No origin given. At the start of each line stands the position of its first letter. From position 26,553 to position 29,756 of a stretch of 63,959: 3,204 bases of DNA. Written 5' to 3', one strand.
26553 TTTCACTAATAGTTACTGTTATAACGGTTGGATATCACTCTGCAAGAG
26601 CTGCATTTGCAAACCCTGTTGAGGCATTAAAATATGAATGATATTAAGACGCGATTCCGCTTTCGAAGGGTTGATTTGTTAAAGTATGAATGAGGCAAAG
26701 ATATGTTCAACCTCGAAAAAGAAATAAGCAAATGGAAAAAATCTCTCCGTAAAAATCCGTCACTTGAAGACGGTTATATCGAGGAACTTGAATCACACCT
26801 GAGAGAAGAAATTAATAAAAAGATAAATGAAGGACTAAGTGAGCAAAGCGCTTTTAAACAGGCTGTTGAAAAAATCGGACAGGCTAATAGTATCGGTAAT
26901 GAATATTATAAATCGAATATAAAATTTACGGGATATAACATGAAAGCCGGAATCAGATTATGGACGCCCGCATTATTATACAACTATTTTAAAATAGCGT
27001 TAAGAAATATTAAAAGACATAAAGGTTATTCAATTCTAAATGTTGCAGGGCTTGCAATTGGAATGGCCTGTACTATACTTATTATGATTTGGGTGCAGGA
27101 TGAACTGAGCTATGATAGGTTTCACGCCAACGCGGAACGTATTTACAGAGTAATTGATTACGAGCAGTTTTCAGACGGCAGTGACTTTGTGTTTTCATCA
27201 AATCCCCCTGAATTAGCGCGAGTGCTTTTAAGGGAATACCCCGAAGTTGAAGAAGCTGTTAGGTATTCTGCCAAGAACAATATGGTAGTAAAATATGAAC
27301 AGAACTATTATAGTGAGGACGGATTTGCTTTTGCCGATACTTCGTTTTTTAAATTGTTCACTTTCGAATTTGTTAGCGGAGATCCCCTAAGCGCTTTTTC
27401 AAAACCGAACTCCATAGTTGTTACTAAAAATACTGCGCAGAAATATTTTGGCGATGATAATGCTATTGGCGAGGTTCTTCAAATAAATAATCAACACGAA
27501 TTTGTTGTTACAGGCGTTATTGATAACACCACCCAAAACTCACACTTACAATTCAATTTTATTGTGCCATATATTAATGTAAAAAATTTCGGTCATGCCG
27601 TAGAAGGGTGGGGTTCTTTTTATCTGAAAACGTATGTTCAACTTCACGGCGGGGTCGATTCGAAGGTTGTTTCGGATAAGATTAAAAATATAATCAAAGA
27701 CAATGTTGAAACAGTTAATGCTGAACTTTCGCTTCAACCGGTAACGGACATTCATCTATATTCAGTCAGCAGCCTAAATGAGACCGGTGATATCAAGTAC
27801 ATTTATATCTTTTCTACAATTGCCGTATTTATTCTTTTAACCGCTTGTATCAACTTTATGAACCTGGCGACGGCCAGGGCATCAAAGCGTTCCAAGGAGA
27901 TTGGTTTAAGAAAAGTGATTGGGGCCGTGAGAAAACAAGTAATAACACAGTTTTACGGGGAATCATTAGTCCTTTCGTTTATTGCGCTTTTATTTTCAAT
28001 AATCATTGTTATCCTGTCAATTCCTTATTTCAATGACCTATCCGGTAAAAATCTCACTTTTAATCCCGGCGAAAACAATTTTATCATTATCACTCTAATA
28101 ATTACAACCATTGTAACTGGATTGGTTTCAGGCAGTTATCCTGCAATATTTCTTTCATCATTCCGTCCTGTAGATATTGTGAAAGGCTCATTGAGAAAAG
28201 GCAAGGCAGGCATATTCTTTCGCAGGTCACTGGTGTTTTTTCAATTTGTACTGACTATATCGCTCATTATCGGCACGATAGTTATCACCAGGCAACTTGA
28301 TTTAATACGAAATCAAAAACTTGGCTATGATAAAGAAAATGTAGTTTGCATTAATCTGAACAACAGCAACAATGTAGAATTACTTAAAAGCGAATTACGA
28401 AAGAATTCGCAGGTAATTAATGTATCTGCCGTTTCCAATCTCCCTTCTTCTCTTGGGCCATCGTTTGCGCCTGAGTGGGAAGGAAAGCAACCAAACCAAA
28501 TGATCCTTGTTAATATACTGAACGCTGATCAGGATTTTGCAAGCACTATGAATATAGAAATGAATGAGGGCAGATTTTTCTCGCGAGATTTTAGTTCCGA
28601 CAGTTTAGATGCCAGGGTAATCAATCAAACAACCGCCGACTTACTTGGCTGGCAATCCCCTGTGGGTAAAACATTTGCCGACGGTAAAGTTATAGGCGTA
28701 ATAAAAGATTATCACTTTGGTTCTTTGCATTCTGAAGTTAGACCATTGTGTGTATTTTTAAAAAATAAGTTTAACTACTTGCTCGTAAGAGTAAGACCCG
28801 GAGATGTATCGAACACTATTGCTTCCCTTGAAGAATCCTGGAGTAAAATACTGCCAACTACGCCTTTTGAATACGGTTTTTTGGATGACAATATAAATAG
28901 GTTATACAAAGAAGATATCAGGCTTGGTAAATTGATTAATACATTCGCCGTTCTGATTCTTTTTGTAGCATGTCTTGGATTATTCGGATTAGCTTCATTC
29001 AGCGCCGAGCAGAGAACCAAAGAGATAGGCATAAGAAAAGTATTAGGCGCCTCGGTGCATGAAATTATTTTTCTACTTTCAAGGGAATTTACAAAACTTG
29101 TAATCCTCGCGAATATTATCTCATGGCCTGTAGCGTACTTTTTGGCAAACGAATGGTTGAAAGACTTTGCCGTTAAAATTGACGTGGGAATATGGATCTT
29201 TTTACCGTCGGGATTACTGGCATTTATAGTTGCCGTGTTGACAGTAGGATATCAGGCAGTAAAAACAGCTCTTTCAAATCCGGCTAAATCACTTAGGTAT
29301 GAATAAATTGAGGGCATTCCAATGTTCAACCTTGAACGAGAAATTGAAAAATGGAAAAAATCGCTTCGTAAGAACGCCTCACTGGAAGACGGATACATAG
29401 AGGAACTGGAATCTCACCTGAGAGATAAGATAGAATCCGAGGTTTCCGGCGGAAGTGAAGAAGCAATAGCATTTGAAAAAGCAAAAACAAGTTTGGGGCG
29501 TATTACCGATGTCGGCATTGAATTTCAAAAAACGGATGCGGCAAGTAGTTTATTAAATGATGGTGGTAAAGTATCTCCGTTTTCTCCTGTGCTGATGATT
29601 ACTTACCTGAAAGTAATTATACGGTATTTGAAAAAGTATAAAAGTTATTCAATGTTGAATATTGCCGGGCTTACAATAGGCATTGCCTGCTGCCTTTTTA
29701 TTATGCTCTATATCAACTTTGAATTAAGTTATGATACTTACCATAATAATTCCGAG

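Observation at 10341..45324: One PadR gene heading a ~35-kb co-directional array of 13 paralogous double-FtsX (MacB-type) permease genes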

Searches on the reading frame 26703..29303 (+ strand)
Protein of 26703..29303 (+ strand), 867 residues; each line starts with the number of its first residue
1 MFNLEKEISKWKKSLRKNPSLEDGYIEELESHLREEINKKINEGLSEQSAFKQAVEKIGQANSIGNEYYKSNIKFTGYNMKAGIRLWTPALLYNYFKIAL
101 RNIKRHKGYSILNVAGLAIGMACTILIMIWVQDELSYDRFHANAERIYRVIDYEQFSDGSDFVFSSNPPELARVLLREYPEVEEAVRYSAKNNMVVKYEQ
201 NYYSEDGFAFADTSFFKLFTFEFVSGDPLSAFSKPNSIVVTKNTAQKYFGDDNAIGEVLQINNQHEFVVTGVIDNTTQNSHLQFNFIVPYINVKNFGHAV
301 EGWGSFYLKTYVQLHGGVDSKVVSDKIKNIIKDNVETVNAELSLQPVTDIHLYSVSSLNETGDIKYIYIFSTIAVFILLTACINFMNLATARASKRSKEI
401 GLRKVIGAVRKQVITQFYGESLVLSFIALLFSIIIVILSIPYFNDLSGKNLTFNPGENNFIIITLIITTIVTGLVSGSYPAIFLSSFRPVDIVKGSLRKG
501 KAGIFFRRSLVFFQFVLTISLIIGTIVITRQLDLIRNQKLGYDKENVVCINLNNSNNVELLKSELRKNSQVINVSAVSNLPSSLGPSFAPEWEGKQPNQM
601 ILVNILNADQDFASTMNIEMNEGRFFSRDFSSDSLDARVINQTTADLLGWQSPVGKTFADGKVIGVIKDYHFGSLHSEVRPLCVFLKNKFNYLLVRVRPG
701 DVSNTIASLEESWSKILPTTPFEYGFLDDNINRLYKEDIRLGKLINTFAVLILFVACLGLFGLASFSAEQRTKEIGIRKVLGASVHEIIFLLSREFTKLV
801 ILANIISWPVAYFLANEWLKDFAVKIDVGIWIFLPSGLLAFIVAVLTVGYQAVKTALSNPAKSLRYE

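Call 24: find_homologous_proteins(query=window:26703-29303:+, max_evalue=1e-20)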
Query window:26703-29303:+ (867 aa): 7965 proteins with E <= 1e-20 among 8000 candidates; the best 120 are listed.
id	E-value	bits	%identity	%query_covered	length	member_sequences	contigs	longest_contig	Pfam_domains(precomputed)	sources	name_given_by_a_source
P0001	0.0e+0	1925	100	100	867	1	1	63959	PF02687.28,PF12704.15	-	-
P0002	0.0e+0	1151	58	100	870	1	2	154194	PF02687.28,PF12704.15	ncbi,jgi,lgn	ncbi:MAG: ABC transporter permease [Ignavibacteria bacterium]|jgi:ABC-type antimicrobial peptide tra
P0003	3.2e-269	914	53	90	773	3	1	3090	PF02687.28,PF12704.15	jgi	-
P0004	3.8e-269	914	52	90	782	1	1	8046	PF02687.28,PF12704.15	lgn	-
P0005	4.2e-269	913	53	90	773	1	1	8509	PF02687.28,PF12704.15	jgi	jgi:putative ABC transport system permease protein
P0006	4.5e-269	913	53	90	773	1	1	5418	PF02687.28,PF12704.15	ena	-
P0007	1.7e-268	911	53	90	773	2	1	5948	PF02687.28,PF12704.15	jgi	jgi:putative ABC transport system permease protein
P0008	4.3e-268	910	53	90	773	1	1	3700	PF02687.28,PF12704.15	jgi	jgi:putative ABC transport system permease protein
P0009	4.3e-268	910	52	90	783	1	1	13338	PF02687.28,PF12704.15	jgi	jgi:putative ABC transport system permease protein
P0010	8.3e-268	909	51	90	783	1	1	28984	PF02687.28,PF12704.15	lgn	-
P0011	3.0e-267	907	53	89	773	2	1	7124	PF02687.28,PF12704.15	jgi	jgi:putative ABC transport system permease protein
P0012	7.1e-267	906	52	90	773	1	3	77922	PF02687.28,PF12704.15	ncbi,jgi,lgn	-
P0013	1.2e-266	905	53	89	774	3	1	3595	PF02687.28,PF12704.15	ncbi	-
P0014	3.8e-266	904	51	90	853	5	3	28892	PF02687.28,PF12704.15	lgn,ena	-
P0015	9.7e-266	902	52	90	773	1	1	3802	PF02687.28,PF12704.15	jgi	jgi:putative ABC transport system permease protein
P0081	4.6e-234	797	44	100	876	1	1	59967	PF02687.28,PF12704.15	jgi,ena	-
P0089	3.2e-233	795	45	100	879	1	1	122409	PF02687.28,PF12704.15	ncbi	-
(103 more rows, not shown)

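Call 32: find_encoding_contigs(protein=P0002, flank=10000, max_places=3)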
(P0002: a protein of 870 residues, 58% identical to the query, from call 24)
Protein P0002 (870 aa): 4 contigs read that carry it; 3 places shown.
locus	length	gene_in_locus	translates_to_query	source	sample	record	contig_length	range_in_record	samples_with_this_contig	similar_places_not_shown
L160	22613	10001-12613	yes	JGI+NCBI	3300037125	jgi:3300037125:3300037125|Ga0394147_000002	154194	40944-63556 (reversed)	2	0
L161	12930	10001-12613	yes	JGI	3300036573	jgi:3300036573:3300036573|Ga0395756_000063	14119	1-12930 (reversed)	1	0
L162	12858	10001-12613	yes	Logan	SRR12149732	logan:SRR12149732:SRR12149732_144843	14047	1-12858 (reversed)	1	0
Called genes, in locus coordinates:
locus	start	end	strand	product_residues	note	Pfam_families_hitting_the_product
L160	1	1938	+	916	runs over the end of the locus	PF12704:MacB_PCD, PF02687:FtsX, PF12704:MacB_PCD, PF02687:FtsX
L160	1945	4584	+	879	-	PF12704:MacB_PCD, PF02687:FtsX, PF12704:MacB_PCD (weak), PF02687:FtsX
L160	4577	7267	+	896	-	PF12704:MacB_PCD, PF02687:FtsX, PF12704:MacB_PCD, PF02687:FtsX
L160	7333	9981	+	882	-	PF12704:MacB_PCD, PF02687:FtsX, PF12704:MacB_PCD, PF02687:FtsX (weak)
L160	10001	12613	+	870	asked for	PF12704:MacB_PCD, PF02687:FtsX, PF12704:MacB_PCD, PF02687:FtsX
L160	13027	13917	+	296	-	PF01609:DDE_Tnp_1, PF13612:DDE_Tnp_1_3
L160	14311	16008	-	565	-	-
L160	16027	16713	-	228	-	-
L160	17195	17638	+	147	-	PF02082:Rrf2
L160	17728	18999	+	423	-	PF13372:Alginate_exp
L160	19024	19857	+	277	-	PF01925:TauE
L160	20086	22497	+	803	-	PF12704:MacB_PCD, PF02687:FtsX, PF12704:MacB_PCD (weak), PF02687:FtsX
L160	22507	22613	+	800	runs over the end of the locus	PF12704:MacB_PCD, PF02687:FtsX, PF12704:MacB_PCD (weak), PF02687:FtsX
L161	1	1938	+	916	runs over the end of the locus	PF12704:MacB_PCD, PF02687:FtsX, PF12704:MacB_PCD, PF02687:FtsX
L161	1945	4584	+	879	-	PF12704:MacB_PCD, PF02687:FtsX, PF12704:MacB_PCD (weak), PF02687:FtsX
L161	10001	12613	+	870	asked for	PF12704:MacB_PCD, PF02687:FtsX, PF12704:MacB_PCD, PF02687:FtsX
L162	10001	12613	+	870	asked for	PF12704:MacB_PCD, PF02687:FtsX, PF12704:MacB_PCD, PF02687:FtsX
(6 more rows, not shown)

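Call 43: search_solved_structures(query=window:26703-29303:+, max_evalue=0.001, show_alignments=1)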
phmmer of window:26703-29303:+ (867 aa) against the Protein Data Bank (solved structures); distinct sequences matched with E-value up to 0.001: 5.
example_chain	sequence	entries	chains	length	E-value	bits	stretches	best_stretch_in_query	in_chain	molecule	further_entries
5gko_A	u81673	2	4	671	3.1e-13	52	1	91-490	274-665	Macrolide export ATP-binding/permease protein MacB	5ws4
5lil_A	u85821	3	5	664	2.8e-10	42.3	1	92-491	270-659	Macrolide export ATP-binding/permease protein MacB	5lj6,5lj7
5nik_J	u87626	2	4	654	3e-07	32.2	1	98-493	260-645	Macrolide export ATP-binding/permease protein MacB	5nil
5xu1_M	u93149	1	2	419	1.3e-06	30.1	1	369-491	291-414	ABC transporter permeae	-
3is6_A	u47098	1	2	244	0.0004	21.9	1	161-328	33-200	putative permease protein, ABC transporter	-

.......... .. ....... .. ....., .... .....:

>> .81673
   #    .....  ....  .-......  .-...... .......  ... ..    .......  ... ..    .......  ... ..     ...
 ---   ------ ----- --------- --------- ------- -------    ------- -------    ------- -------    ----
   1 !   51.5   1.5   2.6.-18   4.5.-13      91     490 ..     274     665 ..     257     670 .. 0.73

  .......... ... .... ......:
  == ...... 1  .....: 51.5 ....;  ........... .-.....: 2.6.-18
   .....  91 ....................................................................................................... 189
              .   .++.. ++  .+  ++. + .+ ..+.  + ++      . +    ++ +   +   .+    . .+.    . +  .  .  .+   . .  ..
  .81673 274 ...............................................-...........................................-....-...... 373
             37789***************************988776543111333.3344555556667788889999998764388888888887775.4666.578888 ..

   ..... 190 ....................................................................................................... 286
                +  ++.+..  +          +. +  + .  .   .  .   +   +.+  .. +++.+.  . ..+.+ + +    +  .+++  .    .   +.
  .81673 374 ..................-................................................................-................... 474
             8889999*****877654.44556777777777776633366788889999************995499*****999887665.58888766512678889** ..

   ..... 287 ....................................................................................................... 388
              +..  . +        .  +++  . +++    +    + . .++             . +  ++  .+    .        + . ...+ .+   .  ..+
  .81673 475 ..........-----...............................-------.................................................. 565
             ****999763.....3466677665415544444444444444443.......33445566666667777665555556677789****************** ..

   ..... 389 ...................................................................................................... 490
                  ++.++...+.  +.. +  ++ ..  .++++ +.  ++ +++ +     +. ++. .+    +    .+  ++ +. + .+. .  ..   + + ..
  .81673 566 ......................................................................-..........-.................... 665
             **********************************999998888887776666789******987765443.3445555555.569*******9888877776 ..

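Call 58: predict_structure(alignment_id=A3)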
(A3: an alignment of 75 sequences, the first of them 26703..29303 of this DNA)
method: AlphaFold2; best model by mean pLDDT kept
length: 867 residues; sequences in the alignment: 75
mean_pLDDT: 83.9   pTM: 0.76
mean pLDDT of the five models: 83.9, 81.8, 81.6, 80.2, 79.5
residues with pLDDT >= 90: 310; 70-90: 467; 50-70: 66; < 50: 24
segments of 3 or more residues with pLDDT < 50: 68-88, 357-359
pLDDT, mean of each block of 10 residues (from residue 1): 85 75 71 83 86 79 52 32 38 63 69 89 92 90 93 82 88 94 95 89 91 92 90 90 94 92 91 91 93 88 89 94 94 85 92 64 79 90 86 74 75 83 92 94 89 80 89 84 69 60 75 88 88 85 91 80 92 93 81 82 90 94 92 90 92 91 94 81 89 92 92 90 90 82 86 84 76 79 83 83 90 87 82 84 82 78 65
secondary structure, 60 per line:
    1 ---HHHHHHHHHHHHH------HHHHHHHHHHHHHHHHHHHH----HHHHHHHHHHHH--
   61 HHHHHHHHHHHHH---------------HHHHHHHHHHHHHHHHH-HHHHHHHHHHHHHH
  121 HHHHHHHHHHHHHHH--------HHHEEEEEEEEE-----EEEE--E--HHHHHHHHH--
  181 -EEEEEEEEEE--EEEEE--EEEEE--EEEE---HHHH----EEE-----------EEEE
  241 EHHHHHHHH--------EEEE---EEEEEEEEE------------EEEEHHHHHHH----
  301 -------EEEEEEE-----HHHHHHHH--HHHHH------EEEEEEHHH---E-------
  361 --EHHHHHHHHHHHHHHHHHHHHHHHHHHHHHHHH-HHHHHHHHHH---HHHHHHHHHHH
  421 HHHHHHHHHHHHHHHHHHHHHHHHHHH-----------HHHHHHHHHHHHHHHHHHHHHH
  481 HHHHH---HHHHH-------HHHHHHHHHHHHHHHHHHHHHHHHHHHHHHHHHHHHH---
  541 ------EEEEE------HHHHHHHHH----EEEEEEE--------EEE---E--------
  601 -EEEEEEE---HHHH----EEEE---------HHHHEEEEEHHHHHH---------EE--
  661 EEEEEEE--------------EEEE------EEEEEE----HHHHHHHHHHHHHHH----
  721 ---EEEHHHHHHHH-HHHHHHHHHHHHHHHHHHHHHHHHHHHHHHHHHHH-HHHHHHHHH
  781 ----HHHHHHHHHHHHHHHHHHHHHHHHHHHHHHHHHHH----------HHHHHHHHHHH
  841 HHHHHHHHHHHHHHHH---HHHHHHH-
elements in order (helices of 4 or more, strands of 3 or more residues): H4-16 H23-42 H47-58 H61-73 H89-105 H107-135 E147-155 E161-164 H170-178 E182-191 E194-198 E201-205 E208-211 H215-218 E223-225 E237-241 H242-249 E258-261 E265-273 E286-289 H290-296 E308-314 H320-327 H330-334 E341-346 H364-395 H397-406 H410-447 H459-485 H489-493 H501-537 E547-551 H558-566 E571-577 E586-588 E602-608 H612-615 E620-623 H633-636 E637-641 H642-647 E661-667 E682-685 E692-697 H702-716 E724-726 H727-734 H736-770 H772-780 H785-819 H830-856 H860-866

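Call 60: fold_search(model_id=the predicted structure, library=pdb)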
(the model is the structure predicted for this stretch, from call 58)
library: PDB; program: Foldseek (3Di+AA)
matches with E <= 10: 176; with E <= 0.001: 87
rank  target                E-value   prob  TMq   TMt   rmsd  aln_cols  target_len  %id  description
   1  9ge7_A                2.0e-18  1.00  0.44  0.47  11.2       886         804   12  Structure of E. coli YbbAP with bound ATP analogue (released 2025-05-28)
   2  9ge6_A                5.8e-18  1.00  0.47  0.50  10.4       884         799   12  Structure of E. coli YbbAP (released 2025-05-28)
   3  5lil_A                2.5e-15  1.00  0.25  0.33  14.7       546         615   16  Structure of Aggregatibacter actinomycetemcomitans MacB bound to ATPyS (P21) (released 2017-11-15)
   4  5gko_A                2.7e-14  1.00  0.35  0.45  10.7       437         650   18  Crystal structure of tripartite-type ABC transporter, MacB from Acinetobacter baumannii (released 2017-11-15)
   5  5lil_B                3.5e-14  1.00  0.24  0.31  13.3       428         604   18  Structure of Aggregatibacter actinomycetemcomitans MacB bound to ATPyS (P21) (released 2017-11-15)
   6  5lj6                  3.8e-14  1.00  0.26  0.34  14.9       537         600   16  Structure of Aggregatibacter actinomycetemcomitans MacB bound to ATPyS (P6522) (released 2017-11-15)
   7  5lj7_B                6.7e-14  1.00  0.26  0.34  14.6       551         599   16  Structure of Aggregatibacter actinomycetemcomitans MacB bound to ATP (P21) (released 2017-11-15)
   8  5nik_J                5.9e-13  1.00  0.31  0.40  12.7       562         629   16  Structure of the MacAB-TolC ABC-type tripartite multidrug efflux pump (released 2017-05-24)
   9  5xu1_M                1.7e-12  1.00  0.31  0.59   7.2       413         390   16  Structure of a non-canonical ABC transporter from Streptococcus pneumoniae R6 (released 2018-01-24)
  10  3is6_A                5.2e-12  1.00  0.22  0.73   3.0       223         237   22  The Crystal Structure of a domain of a putative Permease protein from Porphyromonas gingivalis to 2A (released 2009-09-08)
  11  5lj7_A                1.3e-11  1.00  0.25  0.34  14.2       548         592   16  Structure of Aggregatibacter actinomycetemcomitans MacB bound to ATP (P21) (released 2017-11-15)
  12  3is6_B                4.1e-11  1.00  0.21  0.78   2.6       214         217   23  The Crystal Structure of a domain of a putative Permease protein from Porphyromonas gingivalis to 2A (released 2009-09-08)
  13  9rlc_E                5.1e-10  1.00  0.30  0.54   7.6       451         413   14  LolCDE complex with Lpp lipoprotein (released 2026-01-21)
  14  5xu1_S                7.3e-10  1.00  0.29  0.55   7.6       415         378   17  Structure of a non-canonical ABC transporter from Streptococcus pneumoniae R6 (released 2018-01-24)
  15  9rld_E                7.9e-10  1.00  0.30  0.54   7.4       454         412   14  LolCDE complex with Lpp lipoprotein (released 2026-01-21)
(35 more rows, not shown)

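Call 67: find_encoding_contigs(protein=P0089, flank=10000, max_places=1)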
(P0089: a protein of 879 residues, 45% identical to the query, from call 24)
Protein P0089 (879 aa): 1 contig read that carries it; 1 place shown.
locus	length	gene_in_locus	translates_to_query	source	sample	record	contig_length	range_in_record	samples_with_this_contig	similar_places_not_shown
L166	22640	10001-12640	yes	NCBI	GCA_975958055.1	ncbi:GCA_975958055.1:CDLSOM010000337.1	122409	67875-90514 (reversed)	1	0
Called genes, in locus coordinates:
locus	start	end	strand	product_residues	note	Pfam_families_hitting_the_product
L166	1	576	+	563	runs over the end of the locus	PF07969:Amidohydro_3, PF01979:Amidohydro_1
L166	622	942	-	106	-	-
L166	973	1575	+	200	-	PF09685:MamF_MmsF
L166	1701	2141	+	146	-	-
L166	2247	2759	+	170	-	PF13240:Zn_Ribbon_1, PF13248:Zn_ribbon_3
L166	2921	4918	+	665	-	PF07944:Beta-AFase-like_GH127_cat, PF20736:Glyco_hydro127M, PF20737:Glyco_hydro127C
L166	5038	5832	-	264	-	PF11345:DUF3147 (weak)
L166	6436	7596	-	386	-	PF03417:AAT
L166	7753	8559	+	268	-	-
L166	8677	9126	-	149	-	PF07228:SpoIIE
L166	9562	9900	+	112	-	PF03551:PadR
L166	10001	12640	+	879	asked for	PF12704:MacB_PCD, PF02687:FtsX, PF12704:MacB_PCD, PF02687:FtsX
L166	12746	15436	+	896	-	PF12704:MacB_PCD, PF02687:FtsX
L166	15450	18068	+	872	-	PF12704:MacB_PCD, PF02687:FtsX, PF12704:MacB_PCD, PF02687:FtsX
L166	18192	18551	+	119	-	PF07883:Cupin_2, PF06052:3-HAO (weak)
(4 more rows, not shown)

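Call 68: find_encoding_contigs(protein=P0081, flank=10000, max_places=1)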
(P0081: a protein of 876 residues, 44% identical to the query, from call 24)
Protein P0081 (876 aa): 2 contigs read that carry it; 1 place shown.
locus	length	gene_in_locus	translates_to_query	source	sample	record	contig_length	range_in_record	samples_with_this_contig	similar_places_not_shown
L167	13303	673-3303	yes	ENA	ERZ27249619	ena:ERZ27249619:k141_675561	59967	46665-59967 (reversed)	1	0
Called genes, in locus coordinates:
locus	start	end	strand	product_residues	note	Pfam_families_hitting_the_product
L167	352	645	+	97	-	PF03551:PadR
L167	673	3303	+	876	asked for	PF12704:MacB_PCD, PF02687:FtsX, PF12704:MacB_PCD (weak), PF02687:FtsX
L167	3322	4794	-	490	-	PF02812:ELFV_dehydrog_N, PF00208:ELFV_dehydrog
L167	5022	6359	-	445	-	PF00072:Response_reg, PF00158:Sigma54_activat, PF01078:Mg_chelatase (faint), PF14532:Sigma54_activ_2, PF07728:AAA_5 (weak), PF25601:AAA_lid_14, PF02954:HTH_8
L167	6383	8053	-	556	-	PF01590:GAF (faint), PF13185:GAF_2 (weak), PF00512:HisKA, PF02518:HATPase_c, PF14501:HATPase_c_5 (weak)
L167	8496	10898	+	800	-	PF12704:MacB_PCD, PF02687:FtsX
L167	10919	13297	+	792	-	PF12704:MacB_PCD, PF02687:FtsX, PF12704:MacB_PCD, PF02687:FtsX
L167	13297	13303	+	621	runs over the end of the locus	PF12704:MacB_PCD, PF02687:FtsX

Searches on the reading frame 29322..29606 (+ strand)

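Call 21: search_protein_families(library=pfam, proteins=[window:29322-29606:+], max_evalue=10)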
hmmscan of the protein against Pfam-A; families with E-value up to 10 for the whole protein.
window:29322-29606:+ (95 aa): 1 family
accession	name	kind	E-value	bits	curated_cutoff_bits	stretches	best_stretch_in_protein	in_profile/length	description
PF04782.17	DUF632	-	0.0044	16.8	25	1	2-41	226-265/317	Protein of unknown function (DUF632)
